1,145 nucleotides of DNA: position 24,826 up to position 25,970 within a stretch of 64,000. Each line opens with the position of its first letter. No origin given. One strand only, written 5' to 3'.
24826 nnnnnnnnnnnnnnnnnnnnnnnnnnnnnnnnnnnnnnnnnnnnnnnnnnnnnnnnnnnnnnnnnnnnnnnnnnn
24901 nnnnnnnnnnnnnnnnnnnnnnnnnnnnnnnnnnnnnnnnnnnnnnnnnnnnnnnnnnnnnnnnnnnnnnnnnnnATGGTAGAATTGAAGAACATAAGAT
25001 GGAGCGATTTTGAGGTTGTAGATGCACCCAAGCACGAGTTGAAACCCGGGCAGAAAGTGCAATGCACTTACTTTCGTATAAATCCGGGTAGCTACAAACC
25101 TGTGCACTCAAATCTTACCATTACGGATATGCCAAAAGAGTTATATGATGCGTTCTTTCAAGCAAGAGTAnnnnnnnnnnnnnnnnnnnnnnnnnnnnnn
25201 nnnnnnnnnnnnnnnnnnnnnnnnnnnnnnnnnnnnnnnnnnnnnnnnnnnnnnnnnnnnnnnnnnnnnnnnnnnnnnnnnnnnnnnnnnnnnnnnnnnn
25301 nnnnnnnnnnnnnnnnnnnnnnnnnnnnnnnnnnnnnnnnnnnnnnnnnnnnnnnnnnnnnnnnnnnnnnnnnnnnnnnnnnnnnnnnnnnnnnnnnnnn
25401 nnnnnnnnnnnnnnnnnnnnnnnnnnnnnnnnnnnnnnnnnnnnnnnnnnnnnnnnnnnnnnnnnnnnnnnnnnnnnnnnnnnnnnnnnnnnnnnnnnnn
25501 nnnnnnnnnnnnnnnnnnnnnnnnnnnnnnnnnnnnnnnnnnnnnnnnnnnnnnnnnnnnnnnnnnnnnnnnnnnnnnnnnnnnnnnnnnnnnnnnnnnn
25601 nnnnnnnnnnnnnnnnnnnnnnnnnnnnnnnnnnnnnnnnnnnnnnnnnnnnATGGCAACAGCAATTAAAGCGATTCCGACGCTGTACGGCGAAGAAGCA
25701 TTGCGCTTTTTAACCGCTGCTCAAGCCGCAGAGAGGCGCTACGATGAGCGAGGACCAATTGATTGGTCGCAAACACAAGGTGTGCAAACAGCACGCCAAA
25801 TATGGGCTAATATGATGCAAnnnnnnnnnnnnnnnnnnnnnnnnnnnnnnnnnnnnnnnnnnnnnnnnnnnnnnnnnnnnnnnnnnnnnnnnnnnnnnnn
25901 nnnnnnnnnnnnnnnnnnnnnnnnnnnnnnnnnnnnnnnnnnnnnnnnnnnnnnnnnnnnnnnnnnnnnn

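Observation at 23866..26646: Array of three promoter-bearing cassettes encoding small-protein/GNAT acetyltransferase pairs (type II TA-like), organised like a gene-cassette array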

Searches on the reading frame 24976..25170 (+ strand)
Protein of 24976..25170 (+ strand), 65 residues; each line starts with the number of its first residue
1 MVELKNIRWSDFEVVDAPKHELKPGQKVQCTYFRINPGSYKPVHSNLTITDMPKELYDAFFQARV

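Call 83: find_homologous_proteins(query=window:24976-25170:+, max_evalue=0.01)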
Query window:24976-25170:+ (65 aa): 5 proteins with E <= 0.01 among 5 candidates.
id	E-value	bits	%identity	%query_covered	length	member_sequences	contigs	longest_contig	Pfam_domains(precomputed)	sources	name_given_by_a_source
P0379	2.2e-37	143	98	100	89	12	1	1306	-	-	-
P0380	4.4e-29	117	82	100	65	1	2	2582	-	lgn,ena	-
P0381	1.0e-28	116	82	100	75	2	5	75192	-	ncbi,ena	-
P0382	1.8e-26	109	77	100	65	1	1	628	-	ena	-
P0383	7.6e-16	75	59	97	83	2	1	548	-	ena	-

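Call 84: find_encoding_contigs(protein=P0381, flank=4000, max_places=3)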
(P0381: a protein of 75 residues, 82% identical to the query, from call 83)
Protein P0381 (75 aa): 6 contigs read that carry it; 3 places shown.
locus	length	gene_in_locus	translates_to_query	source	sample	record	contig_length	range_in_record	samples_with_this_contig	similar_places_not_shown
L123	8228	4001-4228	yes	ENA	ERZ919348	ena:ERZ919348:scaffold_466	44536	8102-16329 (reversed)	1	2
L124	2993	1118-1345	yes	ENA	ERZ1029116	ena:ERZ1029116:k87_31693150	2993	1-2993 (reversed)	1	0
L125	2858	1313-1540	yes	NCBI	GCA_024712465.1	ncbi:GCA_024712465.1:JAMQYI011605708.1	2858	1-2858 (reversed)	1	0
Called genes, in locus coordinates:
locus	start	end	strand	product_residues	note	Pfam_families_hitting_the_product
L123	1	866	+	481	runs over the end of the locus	PF16173:DUF4874, PF16116:DUF4832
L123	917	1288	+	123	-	PF05635:23S_rRNA_IVP, PF22296:bAvd (weak)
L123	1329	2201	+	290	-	PF00892:EamA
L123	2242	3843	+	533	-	-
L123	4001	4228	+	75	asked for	-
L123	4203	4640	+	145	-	PF13650:Asp_protease_2 (weak), PF13975:gag-asp_proteas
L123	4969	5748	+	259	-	-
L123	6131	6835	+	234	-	PF10543:ORF6N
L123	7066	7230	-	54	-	-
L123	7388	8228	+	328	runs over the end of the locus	-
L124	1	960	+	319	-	?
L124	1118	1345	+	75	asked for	-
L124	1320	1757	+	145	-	PF13650:Asp_protease_2 (weak), PF13975:gag-asp_proteas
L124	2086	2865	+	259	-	-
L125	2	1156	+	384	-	?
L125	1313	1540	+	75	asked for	-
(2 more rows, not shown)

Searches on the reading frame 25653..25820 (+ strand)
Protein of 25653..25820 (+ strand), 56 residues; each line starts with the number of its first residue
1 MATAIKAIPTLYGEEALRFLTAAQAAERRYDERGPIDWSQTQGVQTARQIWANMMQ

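Call 4: search_protein_families(library=pfam, proteins=[window:25653-25820:+], max_evalue=1)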
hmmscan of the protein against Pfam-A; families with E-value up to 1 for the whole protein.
window:25653-25820:+ (56 aa): 0 families

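Call 5: search_protein_families(library=ncbifam, proteins=[window:25653-25820:+], max_evalue=1)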
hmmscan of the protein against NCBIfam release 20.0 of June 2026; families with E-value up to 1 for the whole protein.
window:25653-25820:+ (56 aa): 1 family
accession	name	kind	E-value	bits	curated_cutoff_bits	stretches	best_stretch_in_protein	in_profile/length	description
NF005908.0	PRK07889.1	equivalog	0.053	13.2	299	1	4-52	195-231/256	enoyl-ACP reductase FabI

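Call 6: search_protein_families(library=padloc, proteins=[window:25653-25820:+], max_evalue=1)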
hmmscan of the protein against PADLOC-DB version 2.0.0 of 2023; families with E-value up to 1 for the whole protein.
window:25653-25820:+ (56 aa): 0 families
